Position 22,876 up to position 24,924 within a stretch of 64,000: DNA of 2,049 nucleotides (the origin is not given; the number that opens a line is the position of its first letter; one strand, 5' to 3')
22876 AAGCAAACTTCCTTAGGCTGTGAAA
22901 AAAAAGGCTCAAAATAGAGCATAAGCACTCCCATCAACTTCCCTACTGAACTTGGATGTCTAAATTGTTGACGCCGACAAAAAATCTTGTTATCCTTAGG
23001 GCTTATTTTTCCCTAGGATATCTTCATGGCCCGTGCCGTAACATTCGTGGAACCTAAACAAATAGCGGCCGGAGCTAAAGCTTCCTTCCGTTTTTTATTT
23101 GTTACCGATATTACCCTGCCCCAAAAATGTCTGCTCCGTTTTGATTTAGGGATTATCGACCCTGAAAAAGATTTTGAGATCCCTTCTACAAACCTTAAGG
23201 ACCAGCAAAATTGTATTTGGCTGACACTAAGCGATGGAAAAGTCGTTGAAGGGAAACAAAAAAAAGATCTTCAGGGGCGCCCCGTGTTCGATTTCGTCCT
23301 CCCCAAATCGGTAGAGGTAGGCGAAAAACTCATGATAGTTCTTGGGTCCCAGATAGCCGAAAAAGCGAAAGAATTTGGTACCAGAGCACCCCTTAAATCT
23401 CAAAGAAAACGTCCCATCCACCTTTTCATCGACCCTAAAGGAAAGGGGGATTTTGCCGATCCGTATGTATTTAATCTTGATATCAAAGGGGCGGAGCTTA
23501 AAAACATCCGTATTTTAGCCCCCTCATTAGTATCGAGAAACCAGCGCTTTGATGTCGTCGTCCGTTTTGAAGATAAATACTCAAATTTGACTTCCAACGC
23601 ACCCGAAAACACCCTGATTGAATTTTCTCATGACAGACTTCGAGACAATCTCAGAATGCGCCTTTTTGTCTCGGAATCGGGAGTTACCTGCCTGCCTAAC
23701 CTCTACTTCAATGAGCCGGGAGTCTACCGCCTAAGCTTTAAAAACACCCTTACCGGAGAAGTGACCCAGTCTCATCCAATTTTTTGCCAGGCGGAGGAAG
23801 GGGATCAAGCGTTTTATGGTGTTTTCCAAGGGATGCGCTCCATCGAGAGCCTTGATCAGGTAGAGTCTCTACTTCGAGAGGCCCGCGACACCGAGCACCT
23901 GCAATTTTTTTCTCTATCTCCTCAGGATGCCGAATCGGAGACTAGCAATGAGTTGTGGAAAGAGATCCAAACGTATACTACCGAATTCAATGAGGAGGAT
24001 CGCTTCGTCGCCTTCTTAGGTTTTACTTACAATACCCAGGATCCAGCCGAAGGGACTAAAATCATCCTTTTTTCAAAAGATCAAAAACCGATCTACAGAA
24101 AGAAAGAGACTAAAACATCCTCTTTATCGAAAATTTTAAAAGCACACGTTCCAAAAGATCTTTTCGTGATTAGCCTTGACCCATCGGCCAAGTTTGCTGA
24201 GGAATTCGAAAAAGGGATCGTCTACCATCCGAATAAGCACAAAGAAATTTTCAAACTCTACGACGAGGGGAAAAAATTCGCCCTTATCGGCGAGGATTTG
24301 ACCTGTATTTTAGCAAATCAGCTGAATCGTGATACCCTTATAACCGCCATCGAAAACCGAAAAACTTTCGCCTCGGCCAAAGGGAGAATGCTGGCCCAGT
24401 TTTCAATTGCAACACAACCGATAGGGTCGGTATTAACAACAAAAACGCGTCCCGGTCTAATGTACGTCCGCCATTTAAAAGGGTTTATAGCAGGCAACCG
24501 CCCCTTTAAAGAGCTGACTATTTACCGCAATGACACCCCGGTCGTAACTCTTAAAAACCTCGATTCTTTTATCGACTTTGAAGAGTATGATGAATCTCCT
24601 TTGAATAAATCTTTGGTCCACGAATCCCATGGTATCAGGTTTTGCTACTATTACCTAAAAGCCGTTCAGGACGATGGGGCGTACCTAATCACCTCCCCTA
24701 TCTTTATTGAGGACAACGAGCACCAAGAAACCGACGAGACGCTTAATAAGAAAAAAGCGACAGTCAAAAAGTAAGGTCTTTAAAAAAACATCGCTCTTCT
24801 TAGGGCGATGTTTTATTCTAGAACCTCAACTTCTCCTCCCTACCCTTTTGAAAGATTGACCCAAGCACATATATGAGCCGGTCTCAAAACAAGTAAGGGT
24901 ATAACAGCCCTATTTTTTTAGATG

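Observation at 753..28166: Recurrent theme: three unrelated tandem duplications, each anchored on a gene 3' end or stop codon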

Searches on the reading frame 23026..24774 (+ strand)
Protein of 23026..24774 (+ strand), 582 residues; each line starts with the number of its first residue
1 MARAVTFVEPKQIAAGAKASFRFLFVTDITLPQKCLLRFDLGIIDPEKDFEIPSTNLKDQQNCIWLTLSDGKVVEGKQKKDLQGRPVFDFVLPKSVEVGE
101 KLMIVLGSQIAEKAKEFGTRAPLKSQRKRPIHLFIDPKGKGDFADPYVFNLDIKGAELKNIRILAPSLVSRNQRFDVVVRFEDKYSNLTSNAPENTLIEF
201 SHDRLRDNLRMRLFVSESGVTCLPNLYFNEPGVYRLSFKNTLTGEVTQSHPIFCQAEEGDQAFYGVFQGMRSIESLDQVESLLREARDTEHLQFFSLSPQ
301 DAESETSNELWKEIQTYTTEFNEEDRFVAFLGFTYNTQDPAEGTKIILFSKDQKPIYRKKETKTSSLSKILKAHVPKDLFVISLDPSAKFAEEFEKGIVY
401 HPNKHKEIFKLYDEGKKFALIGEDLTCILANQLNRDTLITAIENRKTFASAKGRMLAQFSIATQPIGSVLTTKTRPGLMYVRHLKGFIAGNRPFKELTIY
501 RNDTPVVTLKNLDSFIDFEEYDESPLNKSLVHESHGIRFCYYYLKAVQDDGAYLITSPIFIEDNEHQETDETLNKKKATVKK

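Call 14: find_encoding_contigs(protein=window:23026-24774:+, flank=10000, max_places=10)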
Protein window:23026-24774:+ (582 aa): 2 contigs read that carry it; 2 places shown.
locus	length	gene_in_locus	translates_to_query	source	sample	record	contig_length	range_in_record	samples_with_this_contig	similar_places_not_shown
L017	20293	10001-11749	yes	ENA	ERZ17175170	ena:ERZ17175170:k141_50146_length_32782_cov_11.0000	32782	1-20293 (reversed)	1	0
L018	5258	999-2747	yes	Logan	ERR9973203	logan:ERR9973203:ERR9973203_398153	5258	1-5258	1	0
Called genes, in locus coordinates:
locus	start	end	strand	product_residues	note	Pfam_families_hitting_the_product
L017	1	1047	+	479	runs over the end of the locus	PF02687:FtsX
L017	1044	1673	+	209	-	PF02463:SMC_N (weak), PF00005:ABC_tran, PF13304:AAA_21 (faint)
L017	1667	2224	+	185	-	-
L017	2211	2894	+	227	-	PF00459:Inositol_P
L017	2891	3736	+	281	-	PF00763:THF_DHG_CYH, PF02882:THF_DHG_CYH_C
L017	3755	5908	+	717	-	PF08206:OB_RNB, PF17876:CSD2 (faint), PF00773:RNB, PF00575:S1 (weak)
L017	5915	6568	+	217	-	PF04367:DUF502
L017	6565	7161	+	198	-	PF04367:DUF502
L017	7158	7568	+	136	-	PF04364:DNA_pol3_chi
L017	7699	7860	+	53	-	-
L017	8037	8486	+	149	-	PF02130:YbeY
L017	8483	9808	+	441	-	PF00571:CBS (weak), PF03471:CorC_HlyC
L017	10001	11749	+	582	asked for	-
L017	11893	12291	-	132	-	-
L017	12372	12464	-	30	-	-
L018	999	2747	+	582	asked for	-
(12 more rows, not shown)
